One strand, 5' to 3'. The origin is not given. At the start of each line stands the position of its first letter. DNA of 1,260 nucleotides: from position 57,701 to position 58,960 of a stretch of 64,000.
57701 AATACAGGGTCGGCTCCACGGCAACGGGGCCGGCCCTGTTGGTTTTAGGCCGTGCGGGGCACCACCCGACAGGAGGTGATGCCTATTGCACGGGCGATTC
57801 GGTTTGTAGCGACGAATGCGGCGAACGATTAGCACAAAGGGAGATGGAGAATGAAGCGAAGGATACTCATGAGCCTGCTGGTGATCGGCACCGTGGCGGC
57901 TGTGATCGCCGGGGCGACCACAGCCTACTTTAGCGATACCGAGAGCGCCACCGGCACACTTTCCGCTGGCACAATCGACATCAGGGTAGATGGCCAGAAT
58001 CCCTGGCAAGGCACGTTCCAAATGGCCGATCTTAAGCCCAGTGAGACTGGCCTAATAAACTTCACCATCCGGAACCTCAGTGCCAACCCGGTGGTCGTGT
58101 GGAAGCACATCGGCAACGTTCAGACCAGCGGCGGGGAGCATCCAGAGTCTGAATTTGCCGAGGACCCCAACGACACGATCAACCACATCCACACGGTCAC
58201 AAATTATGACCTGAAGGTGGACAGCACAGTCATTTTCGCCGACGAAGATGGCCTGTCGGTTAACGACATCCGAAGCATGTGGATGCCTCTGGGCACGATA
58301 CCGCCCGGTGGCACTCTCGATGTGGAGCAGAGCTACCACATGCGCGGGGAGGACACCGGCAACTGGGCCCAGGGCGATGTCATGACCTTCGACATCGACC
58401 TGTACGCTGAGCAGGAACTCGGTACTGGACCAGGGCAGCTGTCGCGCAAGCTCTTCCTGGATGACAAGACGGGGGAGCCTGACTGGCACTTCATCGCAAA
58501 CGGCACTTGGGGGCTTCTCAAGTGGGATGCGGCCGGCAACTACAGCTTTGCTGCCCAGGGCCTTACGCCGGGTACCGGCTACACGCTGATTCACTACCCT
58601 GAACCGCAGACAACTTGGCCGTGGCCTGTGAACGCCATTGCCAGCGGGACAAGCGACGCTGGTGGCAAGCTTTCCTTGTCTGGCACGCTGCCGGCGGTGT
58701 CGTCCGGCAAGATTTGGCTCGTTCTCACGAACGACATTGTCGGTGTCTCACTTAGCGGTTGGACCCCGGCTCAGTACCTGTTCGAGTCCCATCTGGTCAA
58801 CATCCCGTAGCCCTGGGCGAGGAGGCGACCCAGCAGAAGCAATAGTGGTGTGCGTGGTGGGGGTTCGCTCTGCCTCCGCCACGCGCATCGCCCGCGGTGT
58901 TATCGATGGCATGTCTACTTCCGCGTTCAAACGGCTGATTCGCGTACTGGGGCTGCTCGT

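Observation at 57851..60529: TasA/camelysin-SipW operon with a second SipW-cognate substrate carrying RTX and FN3 domains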

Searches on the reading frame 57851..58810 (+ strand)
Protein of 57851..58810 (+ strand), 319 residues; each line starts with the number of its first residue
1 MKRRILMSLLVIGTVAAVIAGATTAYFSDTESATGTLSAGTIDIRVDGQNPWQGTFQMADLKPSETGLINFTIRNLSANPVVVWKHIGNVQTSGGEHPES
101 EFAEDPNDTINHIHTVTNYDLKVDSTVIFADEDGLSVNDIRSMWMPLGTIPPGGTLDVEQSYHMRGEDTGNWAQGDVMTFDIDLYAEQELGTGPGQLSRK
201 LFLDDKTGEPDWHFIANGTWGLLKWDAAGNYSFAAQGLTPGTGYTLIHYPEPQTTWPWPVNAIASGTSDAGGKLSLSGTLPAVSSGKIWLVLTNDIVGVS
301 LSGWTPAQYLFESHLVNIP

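Call 3: search_protein_families(library=pfam, proteins=[window:57851-58810:+], max_evalue=0.1)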
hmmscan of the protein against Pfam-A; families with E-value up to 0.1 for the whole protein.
window:57851-58810:+ (319 aa): 3 families
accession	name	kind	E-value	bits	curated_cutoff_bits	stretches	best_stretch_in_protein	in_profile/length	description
PF12389.13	Peptidase_M73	-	9.1e-10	39.1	22.5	1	1-126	2-133/196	Camelysin metallo-endopeptidase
PF25471.1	TM_PetC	-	0.0021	18.2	37.1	1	1-26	7-32/48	Iron-sulfur subunit PetC transmembrane anchor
PF13944.12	Calycin_like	-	0.094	13.4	30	0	40-81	7-48/124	Calycin-like beta-barrel domain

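Call 4: search_protein_families(library=ncbifam, proteins=[window:57851-58810:+], max_evalue=0.1)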
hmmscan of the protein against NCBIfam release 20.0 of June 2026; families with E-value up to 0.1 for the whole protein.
window:57851-58810:+ (319 aa): 4 families
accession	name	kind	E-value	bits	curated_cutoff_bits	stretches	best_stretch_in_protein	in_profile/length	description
TIGR04088.1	cognate_SipW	domain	1.2e-07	31.6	19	1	10-42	2-34/34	SipW-dependent-type signal peptide-containing protein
NF046066.1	BioflmMtrxTasA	equivalog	0.0093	15.4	450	1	1-75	3-74/264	biofilm matrix protein TasA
TIGR04087.1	YqxM_for_SipW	equivalog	0.017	14.8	80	1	7-53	23-67/186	amyloid fiber anchoring/assembly protein TapA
NF047380.1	photo_II_xxx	equivalog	0.048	13.9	80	0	5-28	3-25/75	photosystem II protein, Psb35-related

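Call 10: find_homologous_proteins(query=window:57851-58810:+)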
Query window:57851-58810:+ (319 aa): 201 proteins with E <= 0.001 among 3351 candidates; the best 120 are listed.
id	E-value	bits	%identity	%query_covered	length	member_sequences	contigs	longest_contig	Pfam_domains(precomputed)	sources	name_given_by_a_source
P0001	2.2e-210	716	100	98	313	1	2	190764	PF12389.14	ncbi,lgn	-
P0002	2.0e-141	489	70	100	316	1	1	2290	PF12389.14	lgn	-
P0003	5.5e-139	481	70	100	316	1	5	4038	PF12389.14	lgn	-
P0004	1.2e-131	457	68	100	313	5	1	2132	PF12389.14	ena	-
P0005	2.9e-117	410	63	100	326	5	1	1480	PF12389.14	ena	-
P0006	2.1e-112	394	60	100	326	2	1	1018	PF12389.14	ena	-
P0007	2.9e-110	387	58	100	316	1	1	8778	PF12389.14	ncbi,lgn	-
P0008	2.5e-109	384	59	100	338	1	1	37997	PF12389.14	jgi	jgi:predicted ribosomally synthesized peptide with SipW-like signal peptide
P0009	9.1e-100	352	59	97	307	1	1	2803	PF12389.14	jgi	-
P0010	9.3e-99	349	54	100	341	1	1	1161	PF12389.14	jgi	jgi:predicted ribosomally synthesized peptide with SipW-like signal peptide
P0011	4.6e-98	347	54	99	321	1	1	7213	PF12389.14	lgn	-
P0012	7.8e-97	343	52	99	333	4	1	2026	PF12389.14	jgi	-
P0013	1.4e-96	342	54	99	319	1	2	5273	PF12389.14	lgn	-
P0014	4.8e-96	340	54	100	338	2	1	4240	PF12389.14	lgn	-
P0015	7.2e-96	339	53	100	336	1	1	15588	PF12389.14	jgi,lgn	jgi:predicted ribosomally synthesized peptide with SipW-like signal peptide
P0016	5.8e-94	333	53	99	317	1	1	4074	PF12389.14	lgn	-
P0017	3.6e-93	331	52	93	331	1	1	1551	PF12389.14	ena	-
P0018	5.2e-91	323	52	97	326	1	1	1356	PF12389.14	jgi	jgi:predicted ribosomally synthesized peptide with SipW-like signal peptide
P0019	6.7e-88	313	50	99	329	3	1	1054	PF12389.14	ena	-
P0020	9.9e-88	313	51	99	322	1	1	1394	PF12389.14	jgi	-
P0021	1.9e-87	312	49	99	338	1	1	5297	PF12389.14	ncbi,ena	-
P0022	3.7e-87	311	50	99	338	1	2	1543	PF12389.14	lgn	-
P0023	4.8e-86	307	50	99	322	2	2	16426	PF12389.14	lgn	-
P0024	6.6e-86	307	49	97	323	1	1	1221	PF12389.14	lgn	-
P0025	2.1e-83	298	49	99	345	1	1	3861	PF12389.14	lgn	-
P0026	1.4e-82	296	48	99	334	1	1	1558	PF12389.14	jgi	-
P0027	8.1e-81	290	46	99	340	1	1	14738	PF12389.14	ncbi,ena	-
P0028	1.1e-76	276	48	98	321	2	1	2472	PF12389.14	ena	-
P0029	2.8e-76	275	45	99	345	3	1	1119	PF12389.14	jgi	-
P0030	5.1e-75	271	46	99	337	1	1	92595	PF12389.14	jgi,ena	-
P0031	1.4e-74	269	45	97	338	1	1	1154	PF12389.14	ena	-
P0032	1.5e-74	269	47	99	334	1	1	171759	PF12389.14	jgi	jgi:predicted ribosomally synthesized peptide with SipW-like signal peptide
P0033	2.8e-74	268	46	98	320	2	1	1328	PF12389.14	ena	-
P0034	5.9e-72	261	45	98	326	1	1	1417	PF12389.14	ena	-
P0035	1.2e-65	240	42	99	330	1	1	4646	PF12389.14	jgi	jgi:predicted ribosomally synthesized peptide with SipW-like signal peptide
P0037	3.5e-64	235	41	98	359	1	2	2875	PF12389.14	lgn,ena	-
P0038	9.5e-64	234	41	99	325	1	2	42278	PF12389.14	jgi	-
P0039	8.6e-63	231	43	100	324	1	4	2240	PF12389.14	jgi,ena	-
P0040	1.1e-62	230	43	99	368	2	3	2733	PF12389.14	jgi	-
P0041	2.8e-59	219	43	100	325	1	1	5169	PF12389.14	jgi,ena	-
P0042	2.1e-58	216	38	99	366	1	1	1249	PF12389.14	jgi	-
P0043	2.8e-58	216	42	100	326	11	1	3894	PF12389.14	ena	-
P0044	1.4e-57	214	38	99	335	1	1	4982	PF12389.14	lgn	-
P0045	4.5e-57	212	43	100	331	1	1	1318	PF12389.14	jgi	-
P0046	6.7e-57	211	39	98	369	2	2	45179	PF12389.14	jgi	-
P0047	1.0e-56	211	48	71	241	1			PF12389.14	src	-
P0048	1.2e-56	210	41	99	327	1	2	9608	PF12389.14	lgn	-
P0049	1.7e-56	210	42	98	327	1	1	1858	PF12389.14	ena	-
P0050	1.3e-55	207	39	99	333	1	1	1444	PF12389.14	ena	-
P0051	1.6e-55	207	40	100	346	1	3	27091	PF12389.14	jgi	jgi:predicted ribosomally synthesized peptide with SipW-like signal peptide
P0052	2.9e-55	206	39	100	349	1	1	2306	PF12389.14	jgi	-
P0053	7.4e-55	205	40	99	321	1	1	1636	PF12389.14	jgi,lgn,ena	-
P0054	1.9e-54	203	38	100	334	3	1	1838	PF12389.14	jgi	-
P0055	2.0e-54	203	40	99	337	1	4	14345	PF12389.14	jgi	jgi:spore coat-associated protein N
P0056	3.9e-54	202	41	98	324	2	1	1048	PF12389.14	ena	-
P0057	5.9e-54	202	40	99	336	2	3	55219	PF12389.14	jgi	-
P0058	2.1e-53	200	40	98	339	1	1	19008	PF12389.14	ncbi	-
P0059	2.2e-53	200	38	100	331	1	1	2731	PF12389.14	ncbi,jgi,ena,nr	ncbi:MAG: CalY family protein [Candidatus Bathyarchaeota archaeon]|nr:CalY family protein [Candidatu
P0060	5.1e-52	195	40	99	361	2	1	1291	PF12389.14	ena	-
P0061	7.2e-52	195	38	98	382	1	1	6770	PF12389.14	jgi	-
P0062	8.7e-52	195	38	100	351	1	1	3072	PF12389.14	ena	-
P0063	1.8e-51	193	39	100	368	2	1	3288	PF12389.14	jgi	-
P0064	1.9e-51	193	38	100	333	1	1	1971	PF12389.14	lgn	-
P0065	3.8e-51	192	38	99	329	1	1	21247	PF12389.14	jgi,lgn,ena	-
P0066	7.0e-51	192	39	93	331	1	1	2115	PF12389.14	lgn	-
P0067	9.4e-51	191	40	99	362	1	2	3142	PF12389.14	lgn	-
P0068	1.5e-50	190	37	99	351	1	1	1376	PF12389.14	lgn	-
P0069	4.4e-50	189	37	100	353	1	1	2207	PF12389.14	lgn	-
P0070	9.0e-50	188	41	91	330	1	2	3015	PF12389.14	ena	-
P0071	1.6e-49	187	38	99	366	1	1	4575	PF12389.14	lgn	-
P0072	1.8e-49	187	41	99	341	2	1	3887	PF12389.14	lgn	-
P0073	3.3e-49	186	37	100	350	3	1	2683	PF12389.14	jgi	jgi:predicted ribosomally synthesized peptide with SipW-like signal peptide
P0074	4.6e-49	186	40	98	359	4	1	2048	PF12389.14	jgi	-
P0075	4.7e-49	186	39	99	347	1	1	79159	PF12389.14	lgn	-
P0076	6.8e-49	185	36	98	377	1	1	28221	PF12389.14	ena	-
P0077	8.4e-49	185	40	99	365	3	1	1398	PF12389.14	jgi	-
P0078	9.0e-49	185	38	100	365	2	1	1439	PF12389.14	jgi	-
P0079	9.3e-49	185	38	100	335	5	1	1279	PF12389.14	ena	-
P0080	1.1e-48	184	37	99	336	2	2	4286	PF12389.14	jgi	-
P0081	1.1e-48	184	36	100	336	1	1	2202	PF12389.14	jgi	-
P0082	1.5e-47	181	36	99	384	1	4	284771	PF12389.14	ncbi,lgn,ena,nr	ncbi:SipW-dependent-type signal peptide-containing protein [Candidatus Parcubacteria bacterium]|nr:S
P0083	2.1e-47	180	39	99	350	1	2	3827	PF12389.14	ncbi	-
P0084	3.3e-47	179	37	98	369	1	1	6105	PF12389.14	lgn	-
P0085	4.0e-47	179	37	98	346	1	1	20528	PF12389.14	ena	-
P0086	5.2e-47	179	36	100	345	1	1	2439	PF12389.14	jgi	jgi:predicted ribosomally synthesized peptide with SipW-like signal peptide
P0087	8.3e-47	178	39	98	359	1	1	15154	PF12389.14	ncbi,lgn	-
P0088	9.8e-47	178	37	100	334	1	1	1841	PF12389.14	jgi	jgi:spore coat-associated protein N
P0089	1.7e-46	177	38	97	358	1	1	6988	PF12389.14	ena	-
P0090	2.0e-46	177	39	93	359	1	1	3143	PF12389.14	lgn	-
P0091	5.5e-46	175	35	100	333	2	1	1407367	PF12389.14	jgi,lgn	-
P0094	6.6e-45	172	37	97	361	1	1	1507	PF12389.14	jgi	-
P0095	9.0e-45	171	38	99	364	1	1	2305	PF12389.14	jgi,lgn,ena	-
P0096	9.6e-45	171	40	98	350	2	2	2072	PF12389.14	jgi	-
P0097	1.2e-44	171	38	91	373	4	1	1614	PF12389.14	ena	-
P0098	1.9e-44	170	36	98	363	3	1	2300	PF12389.14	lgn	-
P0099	3.7e-44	169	49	59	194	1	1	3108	PF12389.14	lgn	-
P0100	5.0e-44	169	39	95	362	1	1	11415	PF12389.14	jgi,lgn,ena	-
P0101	6.4e-44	169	37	99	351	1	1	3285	PF12389.14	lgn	-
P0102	6.5e-44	169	37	98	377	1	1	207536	PF12389.14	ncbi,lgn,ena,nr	ncbi:SipW-dependent-type signal peptide-containing protein [Patescibacteria group bacterium]|nr:SipW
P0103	8.6e-44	168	50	59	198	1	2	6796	PF12389.14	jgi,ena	-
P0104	1.7e-43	167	36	99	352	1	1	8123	PF12389.14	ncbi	-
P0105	1.8e-43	167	38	100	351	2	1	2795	PF12389.14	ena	-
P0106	1.8e-43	167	46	59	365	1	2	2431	PF12389.14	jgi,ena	-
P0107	1.8e-43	167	37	99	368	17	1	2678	PF12389.14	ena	-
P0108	2.5e-43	167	45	61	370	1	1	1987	PF12389.14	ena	-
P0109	3.3e-43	166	46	61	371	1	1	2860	PF12389.14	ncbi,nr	ncbi:MAG: TasA family protein [Patescibacteria group bacterium]|nr:TasA family protein [Patescibacte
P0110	4.4e-43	166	38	98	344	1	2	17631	PF12389.14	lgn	-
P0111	1.6e-42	164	40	78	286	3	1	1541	PF12389.14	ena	-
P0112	2.4e-42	164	34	98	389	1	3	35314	PF12389.14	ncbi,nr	ncbi:M73 family metallopeptidase [Patescibacteria group bacterium]|nr:M73 family metallopeptidase [P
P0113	3.4e-42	163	33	93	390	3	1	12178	PF12389.14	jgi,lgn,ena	-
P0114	5.0e-42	162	35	99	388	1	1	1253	PF12389.14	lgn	-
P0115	5.7e-42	162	34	99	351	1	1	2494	PF12389.14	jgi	jgi:predicted ribosomally synthesized peptide with SipW-like signal peptide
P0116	7.8e-42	162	38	99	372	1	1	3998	PF12389.14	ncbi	-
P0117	7.9e-42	162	34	98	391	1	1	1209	PF12389.14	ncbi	-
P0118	1.3e-41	161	35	99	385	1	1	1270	PF12389.14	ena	-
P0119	4.2e-41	159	38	99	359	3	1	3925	PF12389.14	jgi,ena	-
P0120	4.3e-41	159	35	99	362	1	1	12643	PF12389.14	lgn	-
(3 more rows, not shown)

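Call 13: find_encoding_contigs(protein=P0001, flank=6000, max_places=3)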
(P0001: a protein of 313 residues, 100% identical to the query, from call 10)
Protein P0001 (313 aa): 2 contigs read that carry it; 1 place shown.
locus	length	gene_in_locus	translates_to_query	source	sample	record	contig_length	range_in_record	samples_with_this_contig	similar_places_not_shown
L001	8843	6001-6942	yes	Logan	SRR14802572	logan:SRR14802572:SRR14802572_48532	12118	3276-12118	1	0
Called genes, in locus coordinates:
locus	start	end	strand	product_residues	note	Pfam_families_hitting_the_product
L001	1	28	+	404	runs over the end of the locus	PF00155:Aminotran_1_2, PF01041:DegT_DnrJ_EryC1, PF01212:Beta_elim_lyase (weak)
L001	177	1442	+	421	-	PF00583:Acetyltransf_1, PF13527:Acetyltransf_9, PF13508:Acetyltransf_7 (weak), PF17668:Acetyltransf_17, PF13530:SCP2_2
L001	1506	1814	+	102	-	-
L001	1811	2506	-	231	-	PF13189:Cytidylate_kin2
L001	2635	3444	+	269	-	-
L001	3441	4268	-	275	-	-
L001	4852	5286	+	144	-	-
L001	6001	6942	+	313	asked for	PF12389:Peptidase_M73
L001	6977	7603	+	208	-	-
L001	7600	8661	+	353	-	-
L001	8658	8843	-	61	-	?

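Call 15: find_related_loci(query=A1, collection=genome_contigs, flank=6000)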
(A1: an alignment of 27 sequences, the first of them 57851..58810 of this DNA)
Query A1 (319 aa) in genome_contigs; peptide patterns used: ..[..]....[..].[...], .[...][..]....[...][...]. (x = any residue, [..] = any of these).
344 stretches matched a pattern; 261 encode a relative of the query (tblastn E <= 1e-3); the best 80 are kept; 80 distinct loci.
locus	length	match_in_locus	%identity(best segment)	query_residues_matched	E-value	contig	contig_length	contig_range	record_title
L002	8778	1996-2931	58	5-319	7e-113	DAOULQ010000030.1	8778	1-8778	MAG TPA_asm: Anaerolineae bacterium isolate W31_47 k127_693919, whole genome shotgun sequence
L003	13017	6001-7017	42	1-316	5e-73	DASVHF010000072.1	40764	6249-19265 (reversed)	MAG TPA_asm: Candidatus Nanoarchaeia archaeon isolate SMAG_U2959 k141_1119210, whole genome shotgun sequence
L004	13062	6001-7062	38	1-316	3e-58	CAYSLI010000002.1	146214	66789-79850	MAG TPA_asm: uncultured Candidatus Saccharibacteria bacterium isolate binchicken_co116_198 genome assembly, contig: NODE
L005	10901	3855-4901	39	5-316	4e-58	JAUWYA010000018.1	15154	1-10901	MAG: Candidatus Nealsonbacteria bacterium isolate CSMAG_2698 CSMAG_2698_k141_3091346_length_15154_cov_9.7763, whole geno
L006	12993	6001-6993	40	3-316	1e-56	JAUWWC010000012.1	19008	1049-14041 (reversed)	MAG: Candidatus Nealsonbacteria bacterium isolate CSMAG_2648 CSMAG_2648_k127_1042750_length_19008_cov_15.2430, whole gen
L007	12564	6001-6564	49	3-188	2e-54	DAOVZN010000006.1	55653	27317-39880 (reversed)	MAG TPA_asm: bacterium isolate CSMAG_1810 CSMAG_1810_k141_3549899_length_55653_cov_10.9995, whole genome shotgun sequenc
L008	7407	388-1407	36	1-316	8e-53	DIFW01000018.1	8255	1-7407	MAG TPA_asm: Patescibacteria group bacterium UBA5738 UBA5738_contig_48882, whole genome shotgun sequence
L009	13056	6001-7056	36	1-316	2e-52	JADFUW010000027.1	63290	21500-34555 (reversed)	MAG: Chloroflexota bacterium isolate C2.bin.4 k83_2677284, whole genome shotgun sequence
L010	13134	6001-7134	36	1-317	2e-52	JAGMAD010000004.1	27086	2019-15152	MAG: Candidatus Parcubacteria bacterium isolate RS_14_22 ZL355.bin.22.fa_4, whole genome shotgun sequence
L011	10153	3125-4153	36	3-317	4e-52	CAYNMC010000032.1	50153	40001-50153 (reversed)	MAG TPA_asm: uncultured Pseudomonadales bacterium isolate SRP231805_co4_157 genome assembly, contig: k141_449744, whole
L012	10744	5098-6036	37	3-316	4e-51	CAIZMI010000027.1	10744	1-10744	uncultured bacterium isolate Loc090907-8-6m_bin-405 genome assembly, contig: bin-405:27/64, whole genome shotgun sequenc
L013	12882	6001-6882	38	1-279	8e-51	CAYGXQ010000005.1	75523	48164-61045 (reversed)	MAG TPA_asm: uncultured Gammaproteobacteria bacterium isolate ERP119294_co1_458 genome assembly, contig: NODE_325_length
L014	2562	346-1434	36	1-317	4e-51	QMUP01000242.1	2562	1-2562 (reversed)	MAG: Candidatus Wolframiiraptor sp. isolate B99-G9 B99_Guay9_scaffold_108214, whole genome shotgun sequence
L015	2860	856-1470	46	1-194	1e-50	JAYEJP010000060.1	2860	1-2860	MAG: Patescibacteria group bacterium isolate MAG160 MAG160_60, whole genome shotgun sequence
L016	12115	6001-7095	35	1-316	4e-50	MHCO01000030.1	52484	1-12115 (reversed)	MAG: Candidatus Woykebacteria bacterium GWB1_45_5 gwb1_scaffold_3129, whole genome shotgun sequence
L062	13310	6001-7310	41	1-188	1e-34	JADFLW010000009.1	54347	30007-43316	MAG: Patescibacteria group bacterium isolate B55T1B8 B55T1B8_NODE775, whole genome shotgun sequence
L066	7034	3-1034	31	43-316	7e-32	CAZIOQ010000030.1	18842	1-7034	MAG TPA_asm: uncultured Gammaproteobacteria bacterium isolate SRP231805_co4_112 genome assembly, contig: k141_412553, wh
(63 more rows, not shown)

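Call 22: search_solved_structures(query=A1, max_evalue=1, show_alignments=2)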
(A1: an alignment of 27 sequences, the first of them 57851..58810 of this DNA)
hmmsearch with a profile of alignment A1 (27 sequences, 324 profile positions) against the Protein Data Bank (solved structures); distinct sequences matched with E-value up to 1: 4.
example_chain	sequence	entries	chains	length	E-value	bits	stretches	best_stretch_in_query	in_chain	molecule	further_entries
8aur_A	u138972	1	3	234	0.0057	19.4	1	26-103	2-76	Major biofilm matrix component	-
5of1_A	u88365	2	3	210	0.014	18.1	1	31-103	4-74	Spore coat-associated protein N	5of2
5f6q_A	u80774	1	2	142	0.77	12.4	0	115-176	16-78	Metallothiol transferase FosB 2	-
4ir0_A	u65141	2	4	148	0.8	12.4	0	115-176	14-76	Metallothiol transferase FosB 2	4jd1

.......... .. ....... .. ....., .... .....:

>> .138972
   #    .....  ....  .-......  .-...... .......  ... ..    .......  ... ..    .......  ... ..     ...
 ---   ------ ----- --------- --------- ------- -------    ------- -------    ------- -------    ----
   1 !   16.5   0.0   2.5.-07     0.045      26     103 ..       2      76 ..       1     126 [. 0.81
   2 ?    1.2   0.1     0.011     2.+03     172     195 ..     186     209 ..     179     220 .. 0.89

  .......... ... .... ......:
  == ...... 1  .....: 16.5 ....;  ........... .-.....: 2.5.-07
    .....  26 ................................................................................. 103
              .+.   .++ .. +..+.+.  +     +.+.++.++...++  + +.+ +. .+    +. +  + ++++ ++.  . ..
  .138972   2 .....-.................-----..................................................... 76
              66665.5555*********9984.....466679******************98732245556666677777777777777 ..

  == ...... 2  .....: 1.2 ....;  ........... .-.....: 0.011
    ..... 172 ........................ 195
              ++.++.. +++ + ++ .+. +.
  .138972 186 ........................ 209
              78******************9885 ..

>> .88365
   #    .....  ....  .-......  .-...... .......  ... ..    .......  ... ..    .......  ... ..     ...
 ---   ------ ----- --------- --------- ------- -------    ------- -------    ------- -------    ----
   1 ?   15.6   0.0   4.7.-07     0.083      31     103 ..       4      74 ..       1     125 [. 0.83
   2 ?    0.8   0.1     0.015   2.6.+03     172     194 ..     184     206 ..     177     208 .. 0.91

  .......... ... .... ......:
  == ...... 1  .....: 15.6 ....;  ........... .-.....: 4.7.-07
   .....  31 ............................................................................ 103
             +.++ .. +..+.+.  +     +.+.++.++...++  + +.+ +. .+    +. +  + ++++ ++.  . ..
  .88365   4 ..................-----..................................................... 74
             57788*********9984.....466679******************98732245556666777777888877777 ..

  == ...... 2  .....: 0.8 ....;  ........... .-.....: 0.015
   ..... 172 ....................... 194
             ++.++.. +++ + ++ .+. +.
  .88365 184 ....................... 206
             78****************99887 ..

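Call 34: predict_structure(alignment_id=A1)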
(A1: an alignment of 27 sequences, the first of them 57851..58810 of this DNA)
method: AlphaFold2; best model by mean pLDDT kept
length: 319 residues; sequences in the alignment: 27
mean_pLDDT: 79.4   pTM: 0.73
mean pLDDT of the five models: 79.4, 78.6, 78.3, 76.4, 73.6
residues with pLDDT >= 90: 103; 70-90: 147; 50-70: 33; < 50: 36
segments of 3 or more residues with pLDDT < 50: 1-4, 16-41, 49-52
pLDDT, mean of each block of 10 residues (from residue 1): 47 49 30 41 58 52 72 85 87 79 83 89 90 88 87 92 80 79 80 79 86 85 93 96 96 88 97 96 89 96 93 80
secondary structure, 60 per line:
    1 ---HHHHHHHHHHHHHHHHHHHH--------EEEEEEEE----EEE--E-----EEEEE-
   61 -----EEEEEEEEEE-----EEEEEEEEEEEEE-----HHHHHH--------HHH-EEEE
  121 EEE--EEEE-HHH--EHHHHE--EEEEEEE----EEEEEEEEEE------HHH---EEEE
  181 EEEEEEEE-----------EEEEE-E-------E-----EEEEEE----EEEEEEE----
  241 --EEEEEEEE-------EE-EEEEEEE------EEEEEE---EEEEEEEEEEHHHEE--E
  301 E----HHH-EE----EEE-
elements in order: H4-23 E32-39 E44-46 E55-59 E66-75 E81-93 H99-104 E117-123 E126-129 H137-140 E144-150 E155-164 E177-188 E200-204 E220-225 E230-236 E243-250 E261-267 E274-279 E283-292 E316-318
